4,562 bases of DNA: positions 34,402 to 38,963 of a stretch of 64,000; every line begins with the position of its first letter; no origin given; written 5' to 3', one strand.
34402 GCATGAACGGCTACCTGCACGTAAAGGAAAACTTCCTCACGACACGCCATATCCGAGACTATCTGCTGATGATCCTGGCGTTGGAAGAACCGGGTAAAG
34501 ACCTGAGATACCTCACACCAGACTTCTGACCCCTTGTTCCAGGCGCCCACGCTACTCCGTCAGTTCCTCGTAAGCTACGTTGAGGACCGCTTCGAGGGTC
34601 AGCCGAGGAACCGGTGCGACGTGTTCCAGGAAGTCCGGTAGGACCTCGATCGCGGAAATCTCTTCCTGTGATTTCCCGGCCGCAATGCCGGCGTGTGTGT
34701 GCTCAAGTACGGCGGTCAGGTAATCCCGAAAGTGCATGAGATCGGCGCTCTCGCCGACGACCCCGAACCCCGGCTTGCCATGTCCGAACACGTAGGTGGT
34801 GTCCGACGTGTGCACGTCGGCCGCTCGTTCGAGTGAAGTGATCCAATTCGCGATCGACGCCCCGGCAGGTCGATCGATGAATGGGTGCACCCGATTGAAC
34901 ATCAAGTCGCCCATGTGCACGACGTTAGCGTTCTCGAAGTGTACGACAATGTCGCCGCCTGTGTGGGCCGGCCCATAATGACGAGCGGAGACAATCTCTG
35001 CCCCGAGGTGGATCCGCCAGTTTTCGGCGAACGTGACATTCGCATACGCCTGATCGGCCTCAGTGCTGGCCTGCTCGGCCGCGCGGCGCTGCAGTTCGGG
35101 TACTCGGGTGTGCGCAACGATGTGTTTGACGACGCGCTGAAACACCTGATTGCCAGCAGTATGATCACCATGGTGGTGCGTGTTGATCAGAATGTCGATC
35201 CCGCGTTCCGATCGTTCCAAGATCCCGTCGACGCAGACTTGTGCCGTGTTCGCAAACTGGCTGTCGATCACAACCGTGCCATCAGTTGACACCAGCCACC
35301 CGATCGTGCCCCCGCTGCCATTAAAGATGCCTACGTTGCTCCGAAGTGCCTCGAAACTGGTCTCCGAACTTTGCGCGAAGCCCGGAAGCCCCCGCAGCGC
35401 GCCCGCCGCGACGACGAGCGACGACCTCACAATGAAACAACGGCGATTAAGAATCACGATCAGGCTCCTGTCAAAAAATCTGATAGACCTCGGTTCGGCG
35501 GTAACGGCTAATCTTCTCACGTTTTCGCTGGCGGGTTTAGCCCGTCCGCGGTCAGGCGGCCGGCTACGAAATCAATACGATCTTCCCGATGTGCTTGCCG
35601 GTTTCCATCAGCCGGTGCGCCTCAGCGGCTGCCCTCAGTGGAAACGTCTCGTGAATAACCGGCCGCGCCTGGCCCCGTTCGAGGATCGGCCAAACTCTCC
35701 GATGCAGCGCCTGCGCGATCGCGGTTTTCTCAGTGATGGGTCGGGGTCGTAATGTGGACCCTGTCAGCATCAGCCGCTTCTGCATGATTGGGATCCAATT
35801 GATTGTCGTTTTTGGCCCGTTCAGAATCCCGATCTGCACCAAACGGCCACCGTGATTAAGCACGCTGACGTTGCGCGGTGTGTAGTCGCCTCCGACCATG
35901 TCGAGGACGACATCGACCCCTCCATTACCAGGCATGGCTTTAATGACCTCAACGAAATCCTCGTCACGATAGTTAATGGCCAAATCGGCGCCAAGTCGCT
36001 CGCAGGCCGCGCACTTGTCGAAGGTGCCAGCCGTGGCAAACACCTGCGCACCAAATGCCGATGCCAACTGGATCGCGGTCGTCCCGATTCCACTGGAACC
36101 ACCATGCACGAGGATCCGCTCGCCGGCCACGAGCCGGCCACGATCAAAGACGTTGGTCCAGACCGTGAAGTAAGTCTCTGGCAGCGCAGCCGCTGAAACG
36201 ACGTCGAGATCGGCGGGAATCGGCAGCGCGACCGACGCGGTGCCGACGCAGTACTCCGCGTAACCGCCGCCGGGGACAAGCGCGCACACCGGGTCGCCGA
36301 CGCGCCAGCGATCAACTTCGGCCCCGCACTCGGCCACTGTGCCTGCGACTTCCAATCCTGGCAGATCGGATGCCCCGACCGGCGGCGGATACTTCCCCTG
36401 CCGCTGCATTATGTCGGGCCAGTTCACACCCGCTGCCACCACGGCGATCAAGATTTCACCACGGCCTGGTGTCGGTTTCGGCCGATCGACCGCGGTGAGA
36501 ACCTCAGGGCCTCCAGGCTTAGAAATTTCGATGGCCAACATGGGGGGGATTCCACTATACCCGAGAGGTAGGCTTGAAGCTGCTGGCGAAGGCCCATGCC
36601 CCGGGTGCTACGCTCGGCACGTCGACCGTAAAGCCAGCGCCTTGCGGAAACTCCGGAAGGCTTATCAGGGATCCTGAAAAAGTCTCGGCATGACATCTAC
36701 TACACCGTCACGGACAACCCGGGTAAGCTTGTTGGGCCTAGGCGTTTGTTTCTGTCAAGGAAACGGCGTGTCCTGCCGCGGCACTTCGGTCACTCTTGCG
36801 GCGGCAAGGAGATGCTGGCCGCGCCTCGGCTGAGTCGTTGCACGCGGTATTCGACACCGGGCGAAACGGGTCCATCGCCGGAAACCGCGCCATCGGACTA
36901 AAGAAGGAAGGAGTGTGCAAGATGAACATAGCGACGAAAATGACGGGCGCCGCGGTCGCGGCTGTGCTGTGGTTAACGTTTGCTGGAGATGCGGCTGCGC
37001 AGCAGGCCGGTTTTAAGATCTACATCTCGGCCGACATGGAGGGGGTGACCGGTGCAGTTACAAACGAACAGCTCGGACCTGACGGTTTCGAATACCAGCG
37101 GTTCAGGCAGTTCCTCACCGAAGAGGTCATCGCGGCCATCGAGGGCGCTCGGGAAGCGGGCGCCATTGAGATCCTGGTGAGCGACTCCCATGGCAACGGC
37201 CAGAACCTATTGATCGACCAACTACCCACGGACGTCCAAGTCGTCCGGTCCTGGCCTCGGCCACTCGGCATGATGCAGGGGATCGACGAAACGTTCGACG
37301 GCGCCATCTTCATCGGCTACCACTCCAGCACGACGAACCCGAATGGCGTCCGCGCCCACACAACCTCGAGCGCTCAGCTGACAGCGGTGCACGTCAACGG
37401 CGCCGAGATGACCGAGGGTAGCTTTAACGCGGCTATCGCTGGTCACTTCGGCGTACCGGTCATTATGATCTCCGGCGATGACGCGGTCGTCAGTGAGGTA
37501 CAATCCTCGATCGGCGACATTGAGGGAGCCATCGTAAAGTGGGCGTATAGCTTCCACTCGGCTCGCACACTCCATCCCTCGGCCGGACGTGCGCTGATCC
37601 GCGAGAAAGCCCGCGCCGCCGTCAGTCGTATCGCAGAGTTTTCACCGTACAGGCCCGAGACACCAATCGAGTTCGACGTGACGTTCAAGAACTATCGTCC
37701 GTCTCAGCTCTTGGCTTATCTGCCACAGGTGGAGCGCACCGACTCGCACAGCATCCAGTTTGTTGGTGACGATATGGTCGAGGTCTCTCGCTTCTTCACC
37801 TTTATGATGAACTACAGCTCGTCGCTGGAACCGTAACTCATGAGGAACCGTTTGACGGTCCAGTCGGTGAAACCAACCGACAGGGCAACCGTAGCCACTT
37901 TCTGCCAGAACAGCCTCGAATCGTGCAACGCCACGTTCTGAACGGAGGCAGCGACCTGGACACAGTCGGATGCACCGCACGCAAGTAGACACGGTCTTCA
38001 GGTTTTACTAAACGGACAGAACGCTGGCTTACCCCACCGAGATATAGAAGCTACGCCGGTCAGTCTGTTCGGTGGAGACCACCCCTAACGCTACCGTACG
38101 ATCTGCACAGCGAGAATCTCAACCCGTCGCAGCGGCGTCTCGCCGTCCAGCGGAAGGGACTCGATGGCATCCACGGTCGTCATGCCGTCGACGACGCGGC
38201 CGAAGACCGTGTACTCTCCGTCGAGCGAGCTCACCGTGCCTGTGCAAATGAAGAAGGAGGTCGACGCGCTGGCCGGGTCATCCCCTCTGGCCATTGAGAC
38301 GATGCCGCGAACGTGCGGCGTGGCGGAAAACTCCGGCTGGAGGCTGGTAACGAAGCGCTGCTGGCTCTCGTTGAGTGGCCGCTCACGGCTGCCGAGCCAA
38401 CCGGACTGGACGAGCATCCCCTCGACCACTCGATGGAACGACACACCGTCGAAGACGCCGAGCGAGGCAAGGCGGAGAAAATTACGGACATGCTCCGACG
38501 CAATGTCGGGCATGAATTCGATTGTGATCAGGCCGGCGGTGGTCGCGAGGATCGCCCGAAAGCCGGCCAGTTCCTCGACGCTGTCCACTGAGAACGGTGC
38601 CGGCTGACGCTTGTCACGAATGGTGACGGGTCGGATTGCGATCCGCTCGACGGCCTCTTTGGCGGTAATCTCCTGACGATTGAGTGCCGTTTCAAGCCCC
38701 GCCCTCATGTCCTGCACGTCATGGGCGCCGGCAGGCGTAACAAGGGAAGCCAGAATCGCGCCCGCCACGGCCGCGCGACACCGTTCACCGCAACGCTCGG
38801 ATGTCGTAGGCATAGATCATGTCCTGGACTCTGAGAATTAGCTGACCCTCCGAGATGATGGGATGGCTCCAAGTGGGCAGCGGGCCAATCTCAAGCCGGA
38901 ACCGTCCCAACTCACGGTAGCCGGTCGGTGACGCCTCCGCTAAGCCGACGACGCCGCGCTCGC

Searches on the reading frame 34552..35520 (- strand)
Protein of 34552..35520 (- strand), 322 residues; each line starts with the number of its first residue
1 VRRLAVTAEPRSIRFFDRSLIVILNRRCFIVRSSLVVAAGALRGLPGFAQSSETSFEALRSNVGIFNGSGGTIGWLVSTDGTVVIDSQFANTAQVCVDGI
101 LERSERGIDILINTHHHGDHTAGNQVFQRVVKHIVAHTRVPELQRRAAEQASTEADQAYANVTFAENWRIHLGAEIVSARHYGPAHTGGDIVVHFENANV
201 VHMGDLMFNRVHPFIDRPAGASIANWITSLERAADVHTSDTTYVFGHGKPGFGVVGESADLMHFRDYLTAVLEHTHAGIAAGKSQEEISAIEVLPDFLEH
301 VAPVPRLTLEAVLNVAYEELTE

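Call 95: search_protein_families(library=pfam, proteins=[window:34552-35520:-], max_evalue=0.0001)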
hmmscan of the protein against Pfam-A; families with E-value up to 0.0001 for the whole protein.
window:34552-35520:- (322 aa): 2 families
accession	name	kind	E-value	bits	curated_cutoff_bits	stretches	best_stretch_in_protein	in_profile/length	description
PF00753.33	Lactamase_B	-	1.7e-18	67.8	22.7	1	73-239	8-190/196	Metallo-beta-lactamase superfamily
PF12706.13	Lactamase_B_2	-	6.5e-05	23.1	27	1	104-207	26-144/200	Beta-lactamase superfamily domain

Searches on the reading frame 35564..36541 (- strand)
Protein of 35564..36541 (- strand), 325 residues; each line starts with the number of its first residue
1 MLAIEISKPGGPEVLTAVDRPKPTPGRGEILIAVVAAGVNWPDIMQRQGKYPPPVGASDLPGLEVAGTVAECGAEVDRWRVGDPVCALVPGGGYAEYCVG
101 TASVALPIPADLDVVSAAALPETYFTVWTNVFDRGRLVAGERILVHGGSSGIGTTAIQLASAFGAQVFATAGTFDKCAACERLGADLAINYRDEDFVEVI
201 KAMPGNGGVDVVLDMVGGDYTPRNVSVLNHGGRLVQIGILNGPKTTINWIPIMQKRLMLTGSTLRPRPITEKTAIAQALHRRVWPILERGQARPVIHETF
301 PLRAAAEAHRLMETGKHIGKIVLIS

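Call 95: search_protein_families(library=pfam, proteins=[window:35564-36541:-], max_evalue=0.0001)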
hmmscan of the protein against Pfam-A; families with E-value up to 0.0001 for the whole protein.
window:35564-36541:- (325 aa): 3 families
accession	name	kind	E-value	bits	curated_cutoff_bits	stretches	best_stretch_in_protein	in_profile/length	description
PF13602.12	ADH_zinc_N_2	-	3.1e-28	99.8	27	1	183-323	1-134/134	Zinc-binding dehydrogenase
PF00107.32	ADH_zinc_N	-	5.8e-28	97.9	31.8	1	151-268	1-117/129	Zinc-binding dehydrogenase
PF08240.17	ADH_N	-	1.7e-14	54.4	23.5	1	26-109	1-103/104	Alcohol dehydrogenase GroES-like domain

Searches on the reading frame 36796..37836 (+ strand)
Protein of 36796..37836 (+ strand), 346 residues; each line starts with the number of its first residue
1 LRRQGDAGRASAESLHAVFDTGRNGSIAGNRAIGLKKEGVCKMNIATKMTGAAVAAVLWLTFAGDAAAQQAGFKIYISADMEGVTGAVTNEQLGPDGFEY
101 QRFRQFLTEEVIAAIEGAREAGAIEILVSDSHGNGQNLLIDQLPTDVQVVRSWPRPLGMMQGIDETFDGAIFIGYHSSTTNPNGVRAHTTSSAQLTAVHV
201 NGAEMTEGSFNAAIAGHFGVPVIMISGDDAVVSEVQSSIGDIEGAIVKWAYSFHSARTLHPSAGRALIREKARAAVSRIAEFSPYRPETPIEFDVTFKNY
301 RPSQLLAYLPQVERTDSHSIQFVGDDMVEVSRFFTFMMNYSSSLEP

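Call 95: search_protein_families(library=pfam, proteins=[window:36796-37836:+], max_evalue=0.0001)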
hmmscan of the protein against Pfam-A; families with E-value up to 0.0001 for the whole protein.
window:36796-37836:+ (346 aa): 1 family
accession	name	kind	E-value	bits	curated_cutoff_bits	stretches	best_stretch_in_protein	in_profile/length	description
PF04951.18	Peptidase_M55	-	2.6e-91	306.2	25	1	74-335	2-263/264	D-aminopeptidase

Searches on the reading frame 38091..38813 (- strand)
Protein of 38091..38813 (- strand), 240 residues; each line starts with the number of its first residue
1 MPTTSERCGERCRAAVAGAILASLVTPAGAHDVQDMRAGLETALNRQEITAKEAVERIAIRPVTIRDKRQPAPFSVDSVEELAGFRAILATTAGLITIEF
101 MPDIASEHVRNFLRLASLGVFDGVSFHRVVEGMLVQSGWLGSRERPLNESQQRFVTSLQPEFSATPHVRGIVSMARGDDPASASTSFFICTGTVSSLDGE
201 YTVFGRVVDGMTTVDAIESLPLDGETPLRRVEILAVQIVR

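Call 95: search_protein_families(library=pfam, proteins=[window:38091-38813:-], max_evalue=0.0001)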
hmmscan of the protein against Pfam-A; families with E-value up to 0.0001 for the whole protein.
window:38091-38813:- (240 aa): 1 family
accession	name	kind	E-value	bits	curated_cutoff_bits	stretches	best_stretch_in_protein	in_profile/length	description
PF00160.26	Pro_isomerase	-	3.4e-36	125.3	21.7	1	89-236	4-157/159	Cyclophilin type peptidyl-prolyl cis-trans isomerase/CLD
